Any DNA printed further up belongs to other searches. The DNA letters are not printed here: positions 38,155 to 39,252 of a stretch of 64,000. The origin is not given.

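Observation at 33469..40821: Eight-gene array of exported proteins: six tandem paralogues with hypervariable N-domains and an invariant TPR-like 'DKIYEWE' C-module, plus two unique partners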

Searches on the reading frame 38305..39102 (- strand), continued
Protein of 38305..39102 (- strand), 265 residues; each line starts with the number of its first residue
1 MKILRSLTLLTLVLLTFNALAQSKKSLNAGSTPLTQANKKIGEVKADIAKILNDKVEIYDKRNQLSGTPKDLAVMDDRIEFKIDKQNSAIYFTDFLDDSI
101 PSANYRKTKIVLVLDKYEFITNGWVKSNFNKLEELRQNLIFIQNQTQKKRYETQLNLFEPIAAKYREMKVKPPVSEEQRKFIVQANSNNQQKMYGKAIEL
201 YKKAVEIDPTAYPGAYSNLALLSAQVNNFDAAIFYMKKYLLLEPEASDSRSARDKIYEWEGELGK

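Call 76: find_encoding_contigs(protein=P0098, flank=9000, max_places=1)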
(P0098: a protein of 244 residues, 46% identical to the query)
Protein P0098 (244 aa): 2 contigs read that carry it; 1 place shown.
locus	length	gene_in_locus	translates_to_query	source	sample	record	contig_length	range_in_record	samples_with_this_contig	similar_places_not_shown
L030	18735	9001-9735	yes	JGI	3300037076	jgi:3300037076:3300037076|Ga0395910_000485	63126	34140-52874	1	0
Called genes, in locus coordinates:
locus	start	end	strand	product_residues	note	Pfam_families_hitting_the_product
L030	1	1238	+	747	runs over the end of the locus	PF20434:BD-FAE (weak), PF00657:Lipase_GDSL, PF13472:Lipase_GDSL_2, PF00657:Lipase_GDSL (weak), PF13472:Lipase_GDSL_2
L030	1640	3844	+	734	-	PF00933:Glyco_hydro_3, PF01915:Glyco_hydro_3_C, PF14310:Fn3-like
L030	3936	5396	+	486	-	PF00266:Aminotran_5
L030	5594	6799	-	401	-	-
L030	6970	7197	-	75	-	-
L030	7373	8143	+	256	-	PF07719:TPR_2 (faint), PF00515:TPR_1 (weak), PF13181:TPR_8 (faint), PF13414:TPR_11 (weak)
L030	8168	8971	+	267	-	PF00515:TPR_1 (faint), PF07719:TPR_2 (faint), PF13414:TPR_11 (weak)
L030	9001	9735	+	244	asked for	PF07719:TPR_2 (faint), PF13181:TPR_8 (faint), PF00515:TPR_1 (weak), PF14559:TPR_19 (weak)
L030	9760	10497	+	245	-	PF00515:TPR_1 (weak), PF07719:TPR_2 (faint), PF13181:TPR_8 (faint), PF13414:TPR_11 (weak)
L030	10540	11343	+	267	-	PF13431:TPR_17 (faint), PF07719:TPR_2 (faint), PF14559:TPR_19 (faint), PF13414:TPR_11 (weak)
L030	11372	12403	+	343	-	-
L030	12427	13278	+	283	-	-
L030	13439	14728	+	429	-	PF00291:PALP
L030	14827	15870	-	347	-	-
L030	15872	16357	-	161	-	PF04542:Sigma70_r2, PF08281:Sigma70_r4_2, PF04545:Sigma70_r4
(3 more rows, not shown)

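Call 81: search_dna_similar(query=window:38305-39102:-, collection=plasmids, mode=protein, max_rows=8, max_evalue=0.001)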
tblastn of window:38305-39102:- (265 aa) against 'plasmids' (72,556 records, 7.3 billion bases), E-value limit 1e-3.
No match.

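Call 83: find_related_loci(query=A4, collection=viral_contigs, flank=6000)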
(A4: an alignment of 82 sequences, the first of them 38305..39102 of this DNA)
Query A4 (265 aa) in viral_contigs; peptide patterns used: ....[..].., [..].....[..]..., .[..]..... (x = any residue, [..] = any of these).
225 stretches matched a pattern, but none encodes a relative of the query by tblastn (E <= 1e-3).
